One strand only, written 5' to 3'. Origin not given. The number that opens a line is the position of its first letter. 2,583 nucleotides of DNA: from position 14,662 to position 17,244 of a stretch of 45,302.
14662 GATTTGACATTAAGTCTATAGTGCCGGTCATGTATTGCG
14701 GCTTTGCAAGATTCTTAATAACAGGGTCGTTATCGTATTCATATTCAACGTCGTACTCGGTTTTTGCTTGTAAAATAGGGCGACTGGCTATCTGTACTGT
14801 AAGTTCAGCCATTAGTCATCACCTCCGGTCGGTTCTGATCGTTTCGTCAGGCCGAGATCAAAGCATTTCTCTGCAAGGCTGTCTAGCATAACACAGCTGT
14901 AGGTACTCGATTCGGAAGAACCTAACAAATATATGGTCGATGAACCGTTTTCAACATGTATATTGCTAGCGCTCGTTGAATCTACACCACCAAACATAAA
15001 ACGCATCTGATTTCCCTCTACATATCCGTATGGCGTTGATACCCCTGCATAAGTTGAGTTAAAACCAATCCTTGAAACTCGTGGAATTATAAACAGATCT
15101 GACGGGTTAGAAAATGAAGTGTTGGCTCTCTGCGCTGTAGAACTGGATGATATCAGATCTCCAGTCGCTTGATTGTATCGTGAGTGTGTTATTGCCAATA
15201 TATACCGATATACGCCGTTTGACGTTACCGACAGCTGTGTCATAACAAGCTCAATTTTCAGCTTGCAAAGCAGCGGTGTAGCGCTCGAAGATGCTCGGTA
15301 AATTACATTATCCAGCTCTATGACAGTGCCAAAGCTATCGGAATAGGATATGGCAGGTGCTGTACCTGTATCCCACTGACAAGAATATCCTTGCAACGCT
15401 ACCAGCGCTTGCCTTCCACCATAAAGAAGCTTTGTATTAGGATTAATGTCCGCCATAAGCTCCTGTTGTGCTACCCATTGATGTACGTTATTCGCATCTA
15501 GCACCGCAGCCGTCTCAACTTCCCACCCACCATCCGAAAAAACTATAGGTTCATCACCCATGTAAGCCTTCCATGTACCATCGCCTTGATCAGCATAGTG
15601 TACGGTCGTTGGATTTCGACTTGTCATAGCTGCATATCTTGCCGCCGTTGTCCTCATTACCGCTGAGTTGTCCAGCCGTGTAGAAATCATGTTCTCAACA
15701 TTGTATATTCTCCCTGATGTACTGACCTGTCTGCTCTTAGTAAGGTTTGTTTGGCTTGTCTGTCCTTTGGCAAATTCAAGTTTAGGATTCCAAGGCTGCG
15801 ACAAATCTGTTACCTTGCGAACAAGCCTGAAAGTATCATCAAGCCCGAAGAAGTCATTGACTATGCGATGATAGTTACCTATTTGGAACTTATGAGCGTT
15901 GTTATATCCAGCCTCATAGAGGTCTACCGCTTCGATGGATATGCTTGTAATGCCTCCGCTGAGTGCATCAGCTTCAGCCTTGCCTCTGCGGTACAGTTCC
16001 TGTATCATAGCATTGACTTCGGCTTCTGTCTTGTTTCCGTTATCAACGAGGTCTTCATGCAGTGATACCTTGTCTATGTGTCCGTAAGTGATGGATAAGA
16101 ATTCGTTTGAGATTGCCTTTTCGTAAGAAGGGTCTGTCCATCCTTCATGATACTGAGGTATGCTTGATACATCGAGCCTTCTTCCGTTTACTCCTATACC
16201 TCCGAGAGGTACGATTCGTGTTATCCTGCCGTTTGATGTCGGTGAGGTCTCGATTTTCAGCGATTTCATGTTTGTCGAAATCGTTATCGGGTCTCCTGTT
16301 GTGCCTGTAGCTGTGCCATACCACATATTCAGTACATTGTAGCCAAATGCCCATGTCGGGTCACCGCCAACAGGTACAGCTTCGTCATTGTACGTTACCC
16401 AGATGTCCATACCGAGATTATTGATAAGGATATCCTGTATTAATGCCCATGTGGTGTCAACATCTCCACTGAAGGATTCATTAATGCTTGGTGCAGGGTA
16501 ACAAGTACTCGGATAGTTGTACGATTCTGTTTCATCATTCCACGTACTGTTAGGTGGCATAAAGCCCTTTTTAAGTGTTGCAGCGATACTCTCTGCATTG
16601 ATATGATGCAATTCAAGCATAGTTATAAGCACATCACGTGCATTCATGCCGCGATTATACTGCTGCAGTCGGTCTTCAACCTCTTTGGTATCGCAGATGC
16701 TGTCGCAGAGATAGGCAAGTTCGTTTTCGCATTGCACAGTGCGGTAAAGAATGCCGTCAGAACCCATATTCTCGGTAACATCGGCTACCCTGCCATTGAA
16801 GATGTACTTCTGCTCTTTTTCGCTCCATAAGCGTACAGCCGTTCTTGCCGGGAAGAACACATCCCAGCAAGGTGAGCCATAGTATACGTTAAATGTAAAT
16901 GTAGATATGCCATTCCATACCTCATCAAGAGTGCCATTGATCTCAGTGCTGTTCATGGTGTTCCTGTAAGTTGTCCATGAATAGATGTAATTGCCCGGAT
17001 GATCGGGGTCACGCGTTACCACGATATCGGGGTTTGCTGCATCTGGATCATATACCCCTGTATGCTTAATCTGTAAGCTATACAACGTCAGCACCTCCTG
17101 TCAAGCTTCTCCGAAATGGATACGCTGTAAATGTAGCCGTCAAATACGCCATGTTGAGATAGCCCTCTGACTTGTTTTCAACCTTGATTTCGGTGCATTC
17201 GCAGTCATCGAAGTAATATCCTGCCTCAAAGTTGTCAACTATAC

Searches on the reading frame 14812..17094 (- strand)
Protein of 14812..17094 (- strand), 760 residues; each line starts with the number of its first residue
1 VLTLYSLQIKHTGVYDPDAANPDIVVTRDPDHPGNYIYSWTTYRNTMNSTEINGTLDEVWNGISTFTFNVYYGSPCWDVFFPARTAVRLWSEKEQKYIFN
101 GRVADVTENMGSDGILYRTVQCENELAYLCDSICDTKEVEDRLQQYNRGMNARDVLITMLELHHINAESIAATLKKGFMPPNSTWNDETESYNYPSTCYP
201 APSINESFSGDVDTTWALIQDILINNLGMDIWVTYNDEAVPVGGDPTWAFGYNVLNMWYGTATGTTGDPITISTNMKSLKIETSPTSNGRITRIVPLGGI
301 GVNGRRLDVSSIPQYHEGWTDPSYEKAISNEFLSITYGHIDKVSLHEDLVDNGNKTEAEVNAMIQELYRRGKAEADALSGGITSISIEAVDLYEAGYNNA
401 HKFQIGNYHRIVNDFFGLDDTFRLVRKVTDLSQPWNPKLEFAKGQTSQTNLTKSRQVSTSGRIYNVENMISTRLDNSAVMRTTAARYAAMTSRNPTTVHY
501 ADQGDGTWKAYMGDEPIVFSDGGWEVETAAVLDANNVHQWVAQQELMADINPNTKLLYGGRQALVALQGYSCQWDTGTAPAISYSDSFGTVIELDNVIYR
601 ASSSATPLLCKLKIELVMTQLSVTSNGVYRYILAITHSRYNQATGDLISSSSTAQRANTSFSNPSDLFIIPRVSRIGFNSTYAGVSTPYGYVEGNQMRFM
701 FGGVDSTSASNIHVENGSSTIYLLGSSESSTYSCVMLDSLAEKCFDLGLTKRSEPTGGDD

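Call 50: search_protein_families(library=pfam, proteins=[window:14812-17094:-], max_evalue=0.001)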
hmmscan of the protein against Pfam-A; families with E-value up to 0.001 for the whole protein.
window:14812-17094:- (760 aa): 1 family
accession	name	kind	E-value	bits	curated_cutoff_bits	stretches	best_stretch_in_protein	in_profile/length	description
PF06605.17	Prophage_tail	-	5.2e-09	36.6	31.3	1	266-443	89-238/250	Prophage endopeptidase tail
